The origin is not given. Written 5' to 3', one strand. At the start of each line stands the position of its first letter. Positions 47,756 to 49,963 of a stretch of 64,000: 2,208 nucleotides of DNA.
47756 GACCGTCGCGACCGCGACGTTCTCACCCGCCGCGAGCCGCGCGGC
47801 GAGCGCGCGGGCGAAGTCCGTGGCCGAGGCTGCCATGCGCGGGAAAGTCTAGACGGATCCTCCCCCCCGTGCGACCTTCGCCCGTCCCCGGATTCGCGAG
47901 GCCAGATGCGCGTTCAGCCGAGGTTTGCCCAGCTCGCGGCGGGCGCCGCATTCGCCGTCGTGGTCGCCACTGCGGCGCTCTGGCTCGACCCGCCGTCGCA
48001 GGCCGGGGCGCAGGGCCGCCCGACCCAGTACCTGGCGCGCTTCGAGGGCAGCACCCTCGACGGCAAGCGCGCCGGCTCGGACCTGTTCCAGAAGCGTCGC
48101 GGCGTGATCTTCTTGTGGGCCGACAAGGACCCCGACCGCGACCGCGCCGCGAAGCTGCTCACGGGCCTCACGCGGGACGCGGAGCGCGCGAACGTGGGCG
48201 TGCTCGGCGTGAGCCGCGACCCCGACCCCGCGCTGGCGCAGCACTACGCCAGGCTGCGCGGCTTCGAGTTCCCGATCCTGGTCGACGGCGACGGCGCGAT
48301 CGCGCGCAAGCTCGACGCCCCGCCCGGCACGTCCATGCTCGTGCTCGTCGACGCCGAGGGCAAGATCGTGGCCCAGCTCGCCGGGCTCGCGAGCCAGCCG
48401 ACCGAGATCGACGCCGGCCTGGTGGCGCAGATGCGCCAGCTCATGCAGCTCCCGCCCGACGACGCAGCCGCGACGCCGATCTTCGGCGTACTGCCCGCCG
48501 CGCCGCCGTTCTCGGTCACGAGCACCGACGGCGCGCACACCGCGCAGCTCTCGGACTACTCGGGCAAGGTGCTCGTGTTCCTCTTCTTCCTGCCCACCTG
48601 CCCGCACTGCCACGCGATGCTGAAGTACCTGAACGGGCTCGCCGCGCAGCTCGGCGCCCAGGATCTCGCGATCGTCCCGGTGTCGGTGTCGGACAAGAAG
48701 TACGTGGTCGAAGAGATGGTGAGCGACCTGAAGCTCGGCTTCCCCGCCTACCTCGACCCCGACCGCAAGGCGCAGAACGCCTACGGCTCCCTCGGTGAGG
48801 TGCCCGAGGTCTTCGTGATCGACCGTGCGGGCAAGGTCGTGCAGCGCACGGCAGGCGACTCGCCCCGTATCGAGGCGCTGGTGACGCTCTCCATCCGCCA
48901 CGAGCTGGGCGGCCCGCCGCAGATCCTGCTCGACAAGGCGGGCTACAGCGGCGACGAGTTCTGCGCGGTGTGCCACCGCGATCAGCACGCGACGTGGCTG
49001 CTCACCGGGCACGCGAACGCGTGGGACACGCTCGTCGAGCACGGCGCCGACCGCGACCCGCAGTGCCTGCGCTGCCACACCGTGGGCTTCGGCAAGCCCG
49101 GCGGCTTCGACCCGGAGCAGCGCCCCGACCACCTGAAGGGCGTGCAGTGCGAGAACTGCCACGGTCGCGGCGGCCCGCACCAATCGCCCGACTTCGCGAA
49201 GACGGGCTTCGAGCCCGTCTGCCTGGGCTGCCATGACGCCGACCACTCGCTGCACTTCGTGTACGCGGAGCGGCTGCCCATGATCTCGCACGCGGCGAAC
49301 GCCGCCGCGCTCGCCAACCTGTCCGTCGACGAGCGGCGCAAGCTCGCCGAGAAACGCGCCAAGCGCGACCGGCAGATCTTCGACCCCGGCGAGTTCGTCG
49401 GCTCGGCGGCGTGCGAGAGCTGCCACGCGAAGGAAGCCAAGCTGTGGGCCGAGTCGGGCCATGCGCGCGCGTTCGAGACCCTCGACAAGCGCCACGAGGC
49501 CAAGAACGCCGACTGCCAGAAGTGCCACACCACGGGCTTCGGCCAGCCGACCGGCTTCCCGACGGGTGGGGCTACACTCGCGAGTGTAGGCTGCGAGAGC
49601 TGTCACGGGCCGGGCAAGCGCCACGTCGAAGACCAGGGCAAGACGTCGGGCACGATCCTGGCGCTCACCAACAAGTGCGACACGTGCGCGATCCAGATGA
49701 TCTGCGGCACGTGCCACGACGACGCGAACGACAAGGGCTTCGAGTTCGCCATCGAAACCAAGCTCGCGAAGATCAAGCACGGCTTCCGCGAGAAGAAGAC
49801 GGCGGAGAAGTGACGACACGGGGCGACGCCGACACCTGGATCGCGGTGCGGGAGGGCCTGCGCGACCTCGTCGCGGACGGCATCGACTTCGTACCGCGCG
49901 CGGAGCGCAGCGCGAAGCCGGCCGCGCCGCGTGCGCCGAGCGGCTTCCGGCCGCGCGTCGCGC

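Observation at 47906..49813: Fusion of two TlpA/redoxin-like thioredoxin domains to an octaheme c-type cytochrome in one secreted protein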

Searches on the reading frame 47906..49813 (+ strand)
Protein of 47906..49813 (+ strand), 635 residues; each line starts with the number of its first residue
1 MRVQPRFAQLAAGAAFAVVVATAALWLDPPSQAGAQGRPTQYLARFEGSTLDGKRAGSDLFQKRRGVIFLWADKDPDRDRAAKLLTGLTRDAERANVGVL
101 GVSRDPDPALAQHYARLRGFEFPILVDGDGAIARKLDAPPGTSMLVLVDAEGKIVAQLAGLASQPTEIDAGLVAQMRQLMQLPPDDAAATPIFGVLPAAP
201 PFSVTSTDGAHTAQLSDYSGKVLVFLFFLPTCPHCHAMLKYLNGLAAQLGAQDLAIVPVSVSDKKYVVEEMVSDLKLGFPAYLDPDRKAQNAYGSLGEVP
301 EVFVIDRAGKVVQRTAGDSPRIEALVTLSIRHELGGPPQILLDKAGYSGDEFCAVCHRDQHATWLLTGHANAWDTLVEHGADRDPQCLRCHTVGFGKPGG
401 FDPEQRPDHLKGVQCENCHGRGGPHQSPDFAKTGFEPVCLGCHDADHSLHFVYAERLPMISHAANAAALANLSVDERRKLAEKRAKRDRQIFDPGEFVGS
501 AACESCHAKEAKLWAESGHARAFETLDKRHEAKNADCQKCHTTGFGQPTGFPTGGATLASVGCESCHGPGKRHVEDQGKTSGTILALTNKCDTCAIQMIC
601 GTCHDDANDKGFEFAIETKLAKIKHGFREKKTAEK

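Call 5: search_protein_families(library=pfam, proteins=[window:47906-49813:+], max_evalue=1)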
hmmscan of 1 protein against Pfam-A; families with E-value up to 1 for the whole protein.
window:47906-49813:+ (635 aa): 15 families
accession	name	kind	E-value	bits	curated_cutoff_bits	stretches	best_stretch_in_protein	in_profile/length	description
PF00578.27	AhpC-TSA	-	2.3e-30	105.5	26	2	198-313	4-123/124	AhpC/TSA family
PF13435.11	Cytochrome_C554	-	2.4e-26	92.9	20.8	2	353-420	2-84/84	Cytochrome c554 and c-prime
PF08534.16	Redoxin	-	1.9e-23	83.4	26.6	2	199-320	6-137/148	Redoxin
PF14522.11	Cytochrome_C7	-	9.2e-08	32.2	24.8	3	500-567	13-66/67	Cytochrome c7 and related cytochrome c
PF13905.12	Thioredoxin_8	-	1.3e-07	32.2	27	1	220-311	1-94/94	Thioredoxin-like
PF14537.11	Cytochrom_c3_2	-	2.6e-05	25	25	3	411-451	5-41/79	Cytochrome c3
PF22113.1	Mtrc-MtrF_II-IV_dom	-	3.2e-05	23.9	30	2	499-544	119-166/176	Outer membrane cytochrome MtrC/MtrF-like, domains II/IV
PF02630.20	SCO1-SenC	-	0.0034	17.8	22.8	1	200-262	2-64/134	SCO1/SenC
PF13728.12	TraF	-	0.0063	16.8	23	1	212-264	121-170/224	F plasmid transfer operon protein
PF13911.12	AhpC-TSA_2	-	0.0077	17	27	0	93-139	10-55/114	AhpC/TSA antioxidant enzyme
PF03264.19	Cytochrom_NNT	-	0.013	15.6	24.1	1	430-542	58-165/174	NapC/NirT cytochrome c family, N-terminal region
PF13098.12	Thioredoxin_2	-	0.016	15.9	27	1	220-320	5-96/104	Thioredoxin-like domain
PF00462.30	Glutaredoxin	-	0.03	15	22.9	1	224-248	1-25/60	Glutaredoxin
PF00085.26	Thioredoxin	-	0.03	14.8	23.5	1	205-270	4-67/103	Thioredoxin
PF05988.18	DUF899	-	0.1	12.6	27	0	231-265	84-118/224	Bacterial protein of unknown function (DUF899)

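Call 6: search_protein_families(library=ncbifam, proteins=[window:47906-49813:+], max_evalue=1)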
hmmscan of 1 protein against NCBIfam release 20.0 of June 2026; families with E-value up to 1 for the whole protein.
window:47906-49813:+ (635 aa): 16 families
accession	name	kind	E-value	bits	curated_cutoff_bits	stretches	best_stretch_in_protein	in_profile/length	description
NF041198.1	UshA_like_PCGU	equivalog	4.6e-54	183.9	275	2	478-614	387-518/519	UshA-like (seleno)protein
NF043010.1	Cyt554_Nsmonas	equivalog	1.1e-19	70.7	400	2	496-581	27-129/238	cytochrome c-550 CycA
NF002854.0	PRK03147.1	subfamily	3.1e-19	69.5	170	1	198-318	41-159/176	thiol-disulfide oxidoreductase ResA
NF041028.1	decahem_GSU2203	exception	1.9e-12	47.1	325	3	560-610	67-114/317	GSU2203 family decaheme c-type cytochrome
TIGR03508.1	decahem_SO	subfamily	9.2e-08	31.9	192.2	1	557-612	31-85/258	DmsE family decaheme c-type cytochrome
NF006960.0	PRK09437.1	equivalog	8.1e-06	25.8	140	1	198-298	9-108/156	thioredoxin-dependent thiol peroxidase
NF047696.1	ThlDiSintTplARhiz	equivalog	8.3e-06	25.7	230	1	203-278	81-156/219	thiol:disulfide interchange protein TlpA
TIGR00385.1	dsbE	subfamily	1.7e-05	24.5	123.15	1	219-321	62-160/173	DsbE family thiol:disulfide interchange protein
NF041202.1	StoA_CxxC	exception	8.2e-05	22.5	210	1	219-317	51-150/163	endospore biogenesis thiol-disulfide oxidoreductase StoA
NF040769.1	SelL_rel_redox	subfamily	0.0002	21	120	1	202-294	6-99/173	SelL-related redox protein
NF053656.1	redoxin_TUGYCR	domain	0.00045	20.1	100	1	208-313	15-121/146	TUGYCR motif thioredoxin fold (seleno)protein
NF011941.0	PRK15412.1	equivalog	0.00049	19.7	359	1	219-318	67-162/185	thiol:disulfide interchange protein DsbE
TIGR02738.1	TrbB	equivalog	0.0027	17.4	132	1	222-256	52-86/153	type-F conjugative transfer system pilin assembly thiol-disulfide isomerase TrbB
TIGR02740.1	TraF-like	hypoth_equivalog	0.0046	16.3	232.25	1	218-261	167-207/276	TraF-like protein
NF038285.1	deiodinase_rel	hypoth_equivalog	0.023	14.1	250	0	258-315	268-324/347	deiodinase family protein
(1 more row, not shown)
